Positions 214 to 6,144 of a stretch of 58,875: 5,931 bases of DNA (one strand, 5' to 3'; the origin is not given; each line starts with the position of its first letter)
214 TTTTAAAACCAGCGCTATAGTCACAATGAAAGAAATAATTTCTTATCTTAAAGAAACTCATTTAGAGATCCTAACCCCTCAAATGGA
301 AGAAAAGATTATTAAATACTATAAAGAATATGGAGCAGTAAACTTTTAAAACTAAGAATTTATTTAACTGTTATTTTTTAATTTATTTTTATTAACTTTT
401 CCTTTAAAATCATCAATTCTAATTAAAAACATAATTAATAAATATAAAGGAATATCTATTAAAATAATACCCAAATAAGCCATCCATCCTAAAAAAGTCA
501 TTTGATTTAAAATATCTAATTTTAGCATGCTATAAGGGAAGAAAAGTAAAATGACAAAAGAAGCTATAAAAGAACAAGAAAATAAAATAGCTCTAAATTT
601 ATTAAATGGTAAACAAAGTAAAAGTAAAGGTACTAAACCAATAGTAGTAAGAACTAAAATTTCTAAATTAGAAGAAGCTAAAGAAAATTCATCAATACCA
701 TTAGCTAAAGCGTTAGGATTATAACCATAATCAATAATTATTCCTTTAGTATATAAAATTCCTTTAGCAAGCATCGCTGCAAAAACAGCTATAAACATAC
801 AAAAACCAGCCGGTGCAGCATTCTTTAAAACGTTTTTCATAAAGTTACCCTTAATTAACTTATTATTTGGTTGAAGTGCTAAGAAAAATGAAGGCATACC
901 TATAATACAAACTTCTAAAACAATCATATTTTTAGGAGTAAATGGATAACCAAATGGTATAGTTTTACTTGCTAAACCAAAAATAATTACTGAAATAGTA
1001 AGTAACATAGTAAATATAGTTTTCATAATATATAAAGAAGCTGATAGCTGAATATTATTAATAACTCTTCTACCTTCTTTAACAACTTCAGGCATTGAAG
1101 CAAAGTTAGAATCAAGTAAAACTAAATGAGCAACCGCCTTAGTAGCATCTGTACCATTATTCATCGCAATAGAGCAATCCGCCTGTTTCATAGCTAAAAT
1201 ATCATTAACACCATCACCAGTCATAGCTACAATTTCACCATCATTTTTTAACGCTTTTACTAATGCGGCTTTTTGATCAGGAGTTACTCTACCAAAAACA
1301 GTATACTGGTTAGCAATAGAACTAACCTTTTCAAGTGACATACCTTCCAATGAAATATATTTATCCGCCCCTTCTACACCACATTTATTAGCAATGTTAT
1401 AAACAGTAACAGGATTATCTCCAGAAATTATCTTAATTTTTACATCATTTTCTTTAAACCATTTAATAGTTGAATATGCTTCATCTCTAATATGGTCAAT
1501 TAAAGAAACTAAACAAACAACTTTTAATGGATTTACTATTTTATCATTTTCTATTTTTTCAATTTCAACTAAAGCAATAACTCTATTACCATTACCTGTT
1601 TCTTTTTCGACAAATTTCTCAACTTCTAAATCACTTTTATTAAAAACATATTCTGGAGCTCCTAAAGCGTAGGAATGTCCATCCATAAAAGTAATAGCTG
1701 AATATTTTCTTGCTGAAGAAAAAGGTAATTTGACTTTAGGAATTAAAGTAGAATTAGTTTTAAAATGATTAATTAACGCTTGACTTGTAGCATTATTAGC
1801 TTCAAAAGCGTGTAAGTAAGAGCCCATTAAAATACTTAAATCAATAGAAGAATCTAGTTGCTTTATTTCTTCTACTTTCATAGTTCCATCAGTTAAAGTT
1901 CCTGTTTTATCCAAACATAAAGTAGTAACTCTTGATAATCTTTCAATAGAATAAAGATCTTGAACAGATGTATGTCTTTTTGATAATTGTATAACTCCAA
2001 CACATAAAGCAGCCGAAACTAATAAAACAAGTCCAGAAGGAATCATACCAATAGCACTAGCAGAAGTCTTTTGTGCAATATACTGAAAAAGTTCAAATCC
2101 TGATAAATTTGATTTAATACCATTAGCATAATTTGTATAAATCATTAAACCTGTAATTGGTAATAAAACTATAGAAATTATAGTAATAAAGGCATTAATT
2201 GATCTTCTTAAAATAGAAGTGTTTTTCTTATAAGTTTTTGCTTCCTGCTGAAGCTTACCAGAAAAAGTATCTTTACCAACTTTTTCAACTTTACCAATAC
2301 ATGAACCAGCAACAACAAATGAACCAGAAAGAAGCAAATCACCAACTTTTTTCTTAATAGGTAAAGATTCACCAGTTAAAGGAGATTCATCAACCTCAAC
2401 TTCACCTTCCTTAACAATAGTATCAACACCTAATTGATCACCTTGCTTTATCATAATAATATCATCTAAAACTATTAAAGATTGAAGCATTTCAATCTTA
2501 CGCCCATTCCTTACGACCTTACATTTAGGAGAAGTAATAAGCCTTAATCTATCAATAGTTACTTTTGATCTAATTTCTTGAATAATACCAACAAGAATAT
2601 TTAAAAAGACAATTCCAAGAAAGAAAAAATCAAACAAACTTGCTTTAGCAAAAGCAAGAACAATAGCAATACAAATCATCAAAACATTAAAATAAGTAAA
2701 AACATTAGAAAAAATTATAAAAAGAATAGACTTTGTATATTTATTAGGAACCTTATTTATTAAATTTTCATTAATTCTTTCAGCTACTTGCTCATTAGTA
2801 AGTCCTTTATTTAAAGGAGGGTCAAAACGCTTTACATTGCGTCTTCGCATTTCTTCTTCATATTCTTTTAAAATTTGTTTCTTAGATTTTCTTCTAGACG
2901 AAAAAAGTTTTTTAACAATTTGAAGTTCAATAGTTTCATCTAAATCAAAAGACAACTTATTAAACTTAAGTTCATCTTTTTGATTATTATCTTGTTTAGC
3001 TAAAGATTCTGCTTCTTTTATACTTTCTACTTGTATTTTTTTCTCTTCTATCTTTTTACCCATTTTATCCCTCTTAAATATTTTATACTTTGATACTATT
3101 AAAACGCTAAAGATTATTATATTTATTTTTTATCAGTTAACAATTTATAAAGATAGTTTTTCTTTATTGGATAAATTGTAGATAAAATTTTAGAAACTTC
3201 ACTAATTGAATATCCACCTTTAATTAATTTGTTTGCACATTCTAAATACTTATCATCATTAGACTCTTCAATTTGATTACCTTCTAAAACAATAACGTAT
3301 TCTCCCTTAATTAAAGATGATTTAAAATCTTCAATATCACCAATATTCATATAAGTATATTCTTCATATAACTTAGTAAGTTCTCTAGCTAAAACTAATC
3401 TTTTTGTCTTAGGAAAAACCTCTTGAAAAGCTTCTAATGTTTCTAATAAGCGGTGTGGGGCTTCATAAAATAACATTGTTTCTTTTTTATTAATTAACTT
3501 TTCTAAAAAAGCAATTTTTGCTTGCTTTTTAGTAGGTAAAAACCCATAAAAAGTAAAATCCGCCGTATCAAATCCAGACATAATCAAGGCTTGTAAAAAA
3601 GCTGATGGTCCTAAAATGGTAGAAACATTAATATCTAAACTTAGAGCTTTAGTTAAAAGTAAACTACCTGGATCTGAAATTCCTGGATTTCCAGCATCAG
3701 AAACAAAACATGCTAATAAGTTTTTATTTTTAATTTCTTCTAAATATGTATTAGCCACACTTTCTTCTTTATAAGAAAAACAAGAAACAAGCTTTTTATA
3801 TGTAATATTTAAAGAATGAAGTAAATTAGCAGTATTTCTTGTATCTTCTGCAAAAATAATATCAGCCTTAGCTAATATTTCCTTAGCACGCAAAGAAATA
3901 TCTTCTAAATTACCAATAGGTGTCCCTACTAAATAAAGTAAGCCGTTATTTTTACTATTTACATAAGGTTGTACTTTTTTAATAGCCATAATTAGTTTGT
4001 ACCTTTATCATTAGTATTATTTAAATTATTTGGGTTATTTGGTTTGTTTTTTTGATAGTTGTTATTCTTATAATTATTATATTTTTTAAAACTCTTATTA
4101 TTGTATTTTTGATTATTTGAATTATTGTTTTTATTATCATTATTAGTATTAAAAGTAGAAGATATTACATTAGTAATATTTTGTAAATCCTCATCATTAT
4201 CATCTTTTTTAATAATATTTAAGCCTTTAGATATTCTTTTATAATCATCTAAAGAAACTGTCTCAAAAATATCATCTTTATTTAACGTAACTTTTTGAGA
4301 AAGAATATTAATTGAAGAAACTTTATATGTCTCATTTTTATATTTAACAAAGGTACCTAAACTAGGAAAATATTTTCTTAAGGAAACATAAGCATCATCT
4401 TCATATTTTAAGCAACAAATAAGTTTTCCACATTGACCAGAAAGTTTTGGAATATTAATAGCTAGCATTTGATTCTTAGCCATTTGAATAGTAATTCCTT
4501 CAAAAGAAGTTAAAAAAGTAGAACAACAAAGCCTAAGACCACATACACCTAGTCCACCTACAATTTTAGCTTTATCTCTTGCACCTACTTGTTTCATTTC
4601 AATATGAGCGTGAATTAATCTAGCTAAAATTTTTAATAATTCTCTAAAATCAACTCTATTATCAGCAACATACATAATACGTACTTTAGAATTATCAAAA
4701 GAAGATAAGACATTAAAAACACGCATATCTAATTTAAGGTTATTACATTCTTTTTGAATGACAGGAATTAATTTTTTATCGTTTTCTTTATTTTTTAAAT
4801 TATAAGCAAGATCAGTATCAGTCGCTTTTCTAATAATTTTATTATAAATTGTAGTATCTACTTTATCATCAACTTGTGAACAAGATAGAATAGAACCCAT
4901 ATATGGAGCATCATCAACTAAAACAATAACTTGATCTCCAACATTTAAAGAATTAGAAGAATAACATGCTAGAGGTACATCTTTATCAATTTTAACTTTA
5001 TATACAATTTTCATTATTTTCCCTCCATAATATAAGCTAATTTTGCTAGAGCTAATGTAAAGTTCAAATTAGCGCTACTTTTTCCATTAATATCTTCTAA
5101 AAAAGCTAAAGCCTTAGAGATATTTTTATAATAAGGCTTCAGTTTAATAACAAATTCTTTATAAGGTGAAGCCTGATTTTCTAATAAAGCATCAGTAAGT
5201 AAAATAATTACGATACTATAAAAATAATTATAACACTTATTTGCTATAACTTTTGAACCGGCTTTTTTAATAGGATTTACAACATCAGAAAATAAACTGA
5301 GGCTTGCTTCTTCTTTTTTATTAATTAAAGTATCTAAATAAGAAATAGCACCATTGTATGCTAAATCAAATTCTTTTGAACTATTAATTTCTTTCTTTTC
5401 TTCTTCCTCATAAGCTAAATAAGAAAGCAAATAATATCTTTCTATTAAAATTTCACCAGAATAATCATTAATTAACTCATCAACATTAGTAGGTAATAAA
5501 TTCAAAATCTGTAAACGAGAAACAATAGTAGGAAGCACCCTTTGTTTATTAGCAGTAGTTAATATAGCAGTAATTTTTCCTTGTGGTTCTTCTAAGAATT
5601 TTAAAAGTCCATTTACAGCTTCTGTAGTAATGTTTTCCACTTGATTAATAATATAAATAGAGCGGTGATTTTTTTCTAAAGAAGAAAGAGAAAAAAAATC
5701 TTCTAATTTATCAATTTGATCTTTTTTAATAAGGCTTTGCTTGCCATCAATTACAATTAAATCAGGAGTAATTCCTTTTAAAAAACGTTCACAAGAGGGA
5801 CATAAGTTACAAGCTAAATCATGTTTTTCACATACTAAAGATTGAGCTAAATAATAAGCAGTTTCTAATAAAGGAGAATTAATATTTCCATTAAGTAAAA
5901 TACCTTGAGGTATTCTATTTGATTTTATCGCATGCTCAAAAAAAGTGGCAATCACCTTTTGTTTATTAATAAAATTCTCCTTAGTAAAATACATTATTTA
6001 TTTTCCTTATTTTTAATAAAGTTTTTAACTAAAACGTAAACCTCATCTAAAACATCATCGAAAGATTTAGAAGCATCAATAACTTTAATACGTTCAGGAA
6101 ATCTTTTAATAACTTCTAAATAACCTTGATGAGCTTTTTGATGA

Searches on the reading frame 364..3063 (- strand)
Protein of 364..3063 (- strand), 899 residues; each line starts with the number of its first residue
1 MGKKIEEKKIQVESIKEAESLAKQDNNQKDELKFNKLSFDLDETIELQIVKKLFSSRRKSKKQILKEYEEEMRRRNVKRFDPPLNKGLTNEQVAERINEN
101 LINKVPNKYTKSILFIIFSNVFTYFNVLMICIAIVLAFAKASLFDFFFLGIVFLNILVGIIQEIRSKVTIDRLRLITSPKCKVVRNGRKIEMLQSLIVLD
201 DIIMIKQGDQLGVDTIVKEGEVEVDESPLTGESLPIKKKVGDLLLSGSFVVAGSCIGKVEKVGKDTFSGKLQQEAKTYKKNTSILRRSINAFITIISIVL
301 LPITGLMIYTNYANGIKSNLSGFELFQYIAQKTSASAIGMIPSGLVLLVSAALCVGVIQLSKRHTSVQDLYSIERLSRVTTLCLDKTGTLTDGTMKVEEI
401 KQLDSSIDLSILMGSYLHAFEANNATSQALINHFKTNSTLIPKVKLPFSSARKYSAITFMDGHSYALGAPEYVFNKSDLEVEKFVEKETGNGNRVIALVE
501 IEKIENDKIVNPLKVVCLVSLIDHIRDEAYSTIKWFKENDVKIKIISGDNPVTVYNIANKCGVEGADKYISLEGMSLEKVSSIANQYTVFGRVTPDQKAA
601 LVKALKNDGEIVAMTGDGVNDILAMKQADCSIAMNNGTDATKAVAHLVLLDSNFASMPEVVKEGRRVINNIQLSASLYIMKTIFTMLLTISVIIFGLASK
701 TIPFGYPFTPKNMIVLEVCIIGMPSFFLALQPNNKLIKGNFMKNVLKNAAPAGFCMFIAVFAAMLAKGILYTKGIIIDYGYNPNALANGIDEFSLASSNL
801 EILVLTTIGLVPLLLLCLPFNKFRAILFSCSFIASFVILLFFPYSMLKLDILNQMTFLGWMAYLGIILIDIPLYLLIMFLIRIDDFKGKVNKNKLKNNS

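Call 35: search_protein_families(library=pfam, proteins=[window:364-3063:-], max_evalue=0.0001)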
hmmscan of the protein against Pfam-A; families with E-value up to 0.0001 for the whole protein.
window:364-3063:- (899 aa): 4 families
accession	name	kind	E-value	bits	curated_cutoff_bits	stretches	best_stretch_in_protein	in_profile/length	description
PF00122.25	E1-E2_ATPase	-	2.2e-37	128.8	28.1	1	177-363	3-181/181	E1-E2 ATPase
PF00702.32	Hydrolase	-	3.1e-20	73.8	26.4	1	380-629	2-191/191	haloacid dehalogenase-like hydrolase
PF08282.18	Hydrolase_3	-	9.1e-06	26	20.9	1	600-653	194-247/255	haloacid dehalogenase-like hydrolase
PF00690.31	Cation_ATPase_N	-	2.3e-05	24.4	20.4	1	84-135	17-68/69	Cation transporter/ATPase, N-terminus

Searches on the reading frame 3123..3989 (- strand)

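Call 35: search_protein_families(library=pfam, proteins=[window:3123-3989:-], max_evalue=0.0001)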
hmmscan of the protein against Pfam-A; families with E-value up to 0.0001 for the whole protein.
window:3123-3989:- (288 aa): 1 family
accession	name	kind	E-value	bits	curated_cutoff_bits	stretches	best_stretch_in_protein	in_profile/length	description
PF00590.25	TP_methylase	-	2.1e-27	96.9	27.8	1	18-218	2-210/212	Tetrapyrrole (Corrin/Porphyrin) Methylases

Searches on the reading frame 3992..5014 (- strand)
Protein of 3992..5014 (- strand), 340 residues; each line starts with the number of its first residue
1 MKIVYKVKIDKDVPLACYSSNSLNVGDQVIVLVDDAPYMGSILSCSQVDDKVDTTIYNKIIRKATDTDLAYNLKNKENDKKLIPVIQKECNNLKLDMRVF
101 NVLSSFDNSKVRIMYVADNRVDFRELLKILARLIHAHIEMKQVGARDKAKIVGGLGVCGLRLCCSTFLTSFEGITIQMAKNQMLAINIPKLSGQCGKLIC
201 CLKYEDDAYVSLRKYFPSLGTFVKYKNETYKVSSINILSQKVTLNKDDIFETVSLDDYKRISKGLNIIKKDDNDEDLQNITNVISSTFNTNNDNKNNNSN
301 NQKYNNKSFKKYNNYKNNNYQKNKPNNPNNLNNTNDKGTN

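Call 35: search_protein_families(library=pfam, proteins=[window:3992-5014:-], max_evalue=0.0001)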
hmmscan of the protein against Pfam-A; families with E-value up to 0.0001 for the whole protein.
window:3992-5014:- (340 aa): 1 family
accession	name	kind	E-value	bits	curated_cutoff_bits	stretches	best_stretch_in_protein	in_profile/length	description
PF04468.17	PSP1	-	1.5e-21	77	27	1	59-143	2-86/86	PSP1 C-terminal conserved region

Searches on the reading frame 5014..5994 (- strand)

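Call 35: search_protein_families(library=pfam, proteins=[window:5014-5994:-], max_evalue=0.0001)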
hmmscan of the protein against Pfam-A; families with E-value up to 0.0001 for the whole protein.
window:5014-5994:- (326 aa): 1 family
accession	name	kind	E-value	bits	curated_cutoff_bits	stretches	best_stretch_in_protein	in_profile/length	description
PF13177.12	DNA_pol3_delta2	-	5.1e-45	153.8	27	1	12-168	2-159/161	DNA polymerase III, delta subunit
